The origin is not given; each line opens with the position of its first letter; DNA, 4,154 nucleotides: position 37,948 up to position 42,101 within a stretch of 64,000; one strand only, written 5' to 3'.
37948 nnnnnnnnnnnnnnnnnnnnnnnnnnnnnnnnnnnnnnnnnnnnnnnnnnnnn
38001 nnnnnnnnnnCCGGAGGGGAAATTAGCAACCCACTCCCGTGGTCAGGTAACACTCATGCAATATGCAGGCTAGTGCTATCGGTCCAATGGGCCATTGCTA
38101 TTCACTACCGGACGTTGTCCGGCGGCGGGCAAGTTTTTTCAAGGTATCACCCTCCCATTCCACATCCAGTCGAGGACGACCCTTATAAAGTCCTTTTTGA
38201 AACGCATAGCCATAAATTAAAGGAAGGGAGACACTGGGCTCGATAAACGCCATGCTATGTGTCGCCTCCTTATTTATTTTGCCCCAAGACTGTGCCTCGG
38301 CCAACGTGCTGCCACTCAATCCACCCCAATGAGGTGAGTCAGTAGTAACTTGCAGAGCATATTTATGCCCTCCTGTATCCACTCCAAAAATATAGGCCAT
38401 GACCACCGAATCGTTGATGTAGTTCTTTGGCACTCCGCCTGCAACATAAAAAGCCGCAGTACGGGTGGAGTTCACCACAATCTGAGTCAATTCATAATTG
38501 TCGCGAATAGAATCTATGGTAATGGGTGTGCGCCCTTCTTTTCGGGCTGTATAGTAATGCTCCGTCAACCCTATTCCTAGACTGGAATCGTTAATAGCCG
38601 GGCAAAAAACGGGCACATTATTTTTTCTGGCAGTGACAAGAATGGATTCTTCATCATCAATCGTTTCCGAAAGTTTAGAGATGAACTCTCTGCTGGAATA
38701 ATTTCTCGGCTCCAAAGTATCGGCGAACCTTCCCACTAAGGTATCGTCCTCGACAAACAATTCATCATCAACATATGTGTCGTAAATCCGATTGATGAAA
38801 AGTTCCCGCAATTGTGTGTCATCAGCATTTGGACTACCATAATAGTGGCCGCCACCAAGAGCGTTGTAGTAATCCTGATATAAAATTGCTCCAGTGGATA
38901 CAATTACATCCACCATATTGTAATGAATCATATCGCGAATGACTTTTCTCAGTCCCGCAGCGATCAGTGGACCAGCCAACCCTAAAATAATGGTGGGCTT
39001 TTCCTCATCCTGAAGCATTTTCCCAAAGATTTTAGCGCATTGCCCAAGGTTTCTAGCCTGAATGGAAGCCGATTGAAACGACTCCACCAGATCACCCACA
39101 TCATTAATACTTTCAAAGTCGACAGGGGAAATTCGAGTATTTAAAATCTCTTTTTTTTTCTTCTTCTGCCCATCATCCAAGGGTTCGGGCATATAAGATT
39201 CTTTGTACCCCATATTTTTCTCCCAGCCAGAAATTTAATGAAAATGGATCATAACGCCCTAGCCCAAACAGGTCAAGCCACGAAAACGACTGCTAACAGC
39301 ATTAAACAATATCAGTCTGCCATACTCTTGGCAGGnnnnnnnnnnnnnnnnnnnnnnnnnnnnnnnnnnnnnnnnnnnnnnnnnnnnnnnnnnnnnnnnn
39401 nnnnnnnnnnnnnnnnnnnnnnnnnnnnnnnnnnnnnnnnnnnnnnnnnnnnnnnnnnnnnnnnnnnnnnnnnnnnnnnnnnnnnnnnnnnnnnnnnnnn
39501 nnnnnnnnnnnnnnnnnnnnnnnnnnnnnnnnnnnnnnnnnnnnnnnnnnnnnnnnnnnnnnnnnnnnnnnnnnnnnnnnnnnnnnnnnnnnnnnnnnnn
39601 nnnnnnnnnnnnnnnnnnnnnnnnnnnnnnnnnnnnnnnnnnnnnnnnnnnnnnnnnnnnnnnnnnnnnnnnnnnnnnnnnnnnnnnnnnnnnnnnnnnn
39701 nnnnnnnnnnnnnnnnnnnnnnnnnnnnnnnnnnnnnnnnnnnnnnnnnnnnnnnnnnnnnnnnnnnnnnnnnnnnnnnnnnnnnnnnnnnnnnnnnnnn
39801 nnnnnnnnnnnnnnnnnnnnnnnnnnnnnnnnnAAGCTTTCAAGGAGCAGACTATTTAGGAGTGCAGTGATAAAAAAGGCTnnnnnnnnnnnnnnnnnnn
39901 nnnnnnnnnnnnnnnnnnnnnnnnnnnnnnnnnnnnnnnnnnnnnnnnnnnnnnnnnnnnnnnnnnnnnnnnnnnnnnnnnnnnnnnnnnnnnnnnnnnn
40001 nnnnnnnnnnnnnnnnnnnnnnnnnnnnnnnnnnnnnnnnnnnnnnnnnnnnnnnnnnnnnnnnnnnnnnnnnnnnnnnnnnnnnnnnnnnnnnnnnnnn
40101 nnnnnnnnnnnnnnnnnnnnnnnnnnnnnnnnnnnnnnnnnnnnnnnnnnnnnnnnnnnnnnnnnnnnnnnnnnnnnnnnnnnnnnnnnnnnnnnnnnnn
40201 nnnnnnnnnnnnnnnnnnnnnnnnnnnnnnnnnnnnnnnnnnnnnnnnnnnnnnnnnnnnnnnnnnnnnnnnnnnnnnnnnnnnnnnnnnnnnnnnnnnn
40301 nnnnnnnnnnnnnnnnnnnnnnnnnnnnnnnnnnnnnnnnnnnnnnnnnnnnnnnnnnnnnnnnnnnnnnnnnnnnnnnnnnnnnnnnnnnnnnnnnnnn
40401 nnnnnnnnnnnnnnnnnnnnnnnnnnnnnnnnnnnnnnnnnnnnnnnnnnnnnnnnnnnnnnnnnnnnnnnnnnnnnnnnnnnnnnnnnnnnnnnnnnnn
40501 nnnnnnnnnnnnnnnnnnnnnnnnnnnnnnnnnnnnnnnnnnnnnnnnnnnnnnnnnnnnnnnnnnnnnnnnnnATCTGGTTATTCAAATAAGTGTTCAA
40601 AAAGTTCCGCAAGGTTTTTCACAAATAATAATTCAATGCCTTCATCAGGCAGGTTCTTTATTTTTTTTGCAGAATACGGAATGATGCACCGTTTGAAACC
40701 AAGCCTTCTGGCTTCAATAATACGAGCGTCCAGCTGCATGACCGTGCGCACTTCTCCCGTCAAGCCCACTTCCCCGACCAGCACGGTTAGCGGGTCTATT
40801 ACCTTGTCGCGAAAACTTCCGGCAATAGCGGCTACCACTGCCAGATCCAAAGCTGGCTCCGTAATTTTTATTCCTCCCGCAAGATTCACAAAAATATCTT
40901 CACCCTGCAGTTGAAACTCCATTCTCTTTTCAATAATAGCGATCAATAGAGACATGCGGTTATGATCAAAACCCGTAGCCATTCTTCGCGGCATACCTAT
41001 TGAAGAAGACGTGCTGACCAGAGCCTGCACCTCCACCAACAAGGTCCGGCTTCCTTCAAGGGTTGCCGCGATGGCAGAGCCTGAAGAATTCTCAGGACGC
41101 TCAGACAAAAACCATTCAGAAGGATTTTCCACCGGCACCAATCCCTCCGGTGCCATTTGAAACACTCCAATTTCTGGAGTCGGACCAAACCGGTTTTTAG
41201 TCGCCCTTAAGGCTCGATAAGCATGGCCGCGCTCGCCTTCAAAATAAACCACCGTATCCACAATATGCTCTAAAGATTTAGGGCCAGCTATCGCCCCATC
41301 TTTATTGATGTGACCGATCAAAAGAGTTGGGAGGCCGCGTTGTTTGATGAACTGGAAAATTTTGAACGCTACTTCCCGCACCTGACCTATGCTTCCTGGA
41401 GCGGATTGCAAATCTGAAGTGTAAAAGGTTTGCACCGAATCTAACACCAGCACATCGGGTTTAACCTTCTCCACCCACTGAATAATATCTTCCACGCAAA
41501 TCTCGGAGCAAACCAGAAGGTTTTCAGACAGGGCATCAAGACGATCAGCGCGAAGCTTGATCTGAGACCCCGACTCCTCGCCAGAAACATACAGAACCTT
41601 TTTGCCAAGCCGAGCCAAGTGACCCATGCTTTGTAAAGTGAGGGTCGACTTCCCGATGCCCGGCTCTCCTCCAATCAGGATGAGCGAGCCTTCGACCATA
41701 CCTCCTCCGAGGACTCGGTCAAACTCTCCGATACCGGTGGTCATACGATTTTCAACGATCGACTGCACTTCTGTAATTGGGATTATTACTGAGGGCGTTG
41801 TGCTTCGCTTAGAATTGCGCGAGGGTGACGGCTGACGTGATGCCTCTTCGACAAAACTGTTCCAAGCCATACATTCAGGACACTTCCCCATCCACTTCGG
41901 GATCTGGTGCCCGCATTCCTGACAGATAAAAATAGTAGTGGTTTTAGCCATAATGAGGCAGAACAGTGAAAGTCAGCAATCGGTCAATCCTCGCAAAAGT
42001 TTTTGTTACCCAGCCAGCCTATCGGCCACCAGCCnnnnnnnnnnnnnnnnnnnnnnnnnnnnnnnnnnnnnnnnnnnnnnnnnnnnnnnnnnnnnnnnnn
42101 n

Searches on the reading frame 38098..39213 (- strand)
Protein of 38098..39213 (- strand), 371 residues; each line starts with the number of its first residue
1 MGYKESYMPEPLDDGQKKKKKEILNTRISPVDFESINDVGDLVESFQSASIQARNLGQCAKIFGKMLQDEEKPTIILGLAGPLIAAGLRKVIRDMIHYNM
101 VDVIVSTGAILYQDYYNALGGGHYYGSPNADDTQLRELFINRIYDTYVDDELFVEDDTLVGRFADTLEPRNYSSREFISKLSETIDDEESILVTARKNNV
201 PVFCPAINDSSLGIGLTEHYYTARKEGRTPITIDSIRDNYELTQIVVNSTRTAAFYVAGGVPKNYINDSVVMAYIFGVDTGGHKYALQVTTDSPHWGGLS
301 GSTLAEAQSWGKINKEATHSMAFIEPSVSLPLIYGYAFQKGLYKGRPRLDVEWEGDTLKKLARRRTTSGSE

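Call 54: search_protein_families(library=pfam, proteins=[window:38098-39213:-], max_evalue=0.00001)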
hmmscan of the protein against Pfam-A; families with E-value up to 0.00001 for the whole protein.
window:38098-39213:- (371 aa): 1 family
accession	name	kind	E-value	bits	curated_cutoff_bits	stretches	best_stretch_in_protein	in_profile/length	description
PF01916.23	DS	-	2.1e-87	293.5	27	1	41-335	1-286/288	Deoxyhypusine synthase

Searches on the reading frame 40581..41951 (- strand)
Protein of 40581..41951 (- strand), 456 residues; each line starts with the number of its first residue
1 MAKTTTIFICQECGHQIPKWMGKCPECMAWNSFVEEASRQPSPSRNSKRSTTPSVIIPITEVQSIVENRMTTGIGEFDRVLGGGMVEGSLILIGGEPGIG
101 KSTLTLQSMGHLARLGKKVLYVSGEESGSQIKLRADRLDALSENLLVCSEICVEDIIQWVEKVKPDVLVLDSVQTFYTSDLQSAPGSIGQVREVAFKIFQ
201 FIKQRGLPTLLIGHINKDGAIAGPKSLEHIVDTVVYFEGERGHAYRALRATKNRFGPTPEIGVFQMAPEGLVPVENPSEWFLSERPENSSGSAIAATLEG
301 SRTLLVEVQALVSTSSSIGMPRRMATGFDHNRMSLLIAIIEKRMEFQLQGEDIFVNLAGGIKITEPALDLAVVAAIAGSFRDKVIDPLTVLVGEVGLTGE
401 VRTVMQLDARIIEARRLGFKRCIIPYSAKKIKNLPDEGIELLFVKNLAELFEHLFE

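Call 54: search_protein_families(library=pfam, proteins=[window:40581-41951:-], max_evalue=0.00001)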
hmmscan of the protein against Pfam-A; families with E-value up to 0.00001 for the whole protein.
window:40581-41951:- (456 aa): 7 families
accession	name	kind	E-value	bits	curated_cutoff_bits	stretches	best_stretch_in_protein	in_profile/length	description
PF06745.19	ATPase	-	1.8e-19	70.5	26.6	1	71-146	2-78/231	KaiC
PF13481.12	AAA_25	-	8e-14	52.2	27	1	78-220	23-195/195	AAA domain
PF18073.7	Zn_ribbon_LapB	-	8e-12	45.1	25.7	1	8-35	1-28/28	Rubredoxin metal binding domain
PF13541.12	ChlI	-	2.1e-08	34.6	27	1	338-426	31-119/121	Subunit ChlI of Mg-chelatase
PF05362.19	Lon_C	-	9.9e-07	29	21.1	1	352-455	95-203/205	Lon protease (S16) C-terminal proteolytic domain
PF13401.12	AAA_22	-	1.6e-06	28.9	27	1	89-214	6-123/130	AAA domain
PF03796.21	DnaB_C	-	4.5e-06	26.7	27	1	70-134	2-66/255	DnaB-like helicase C terminal domain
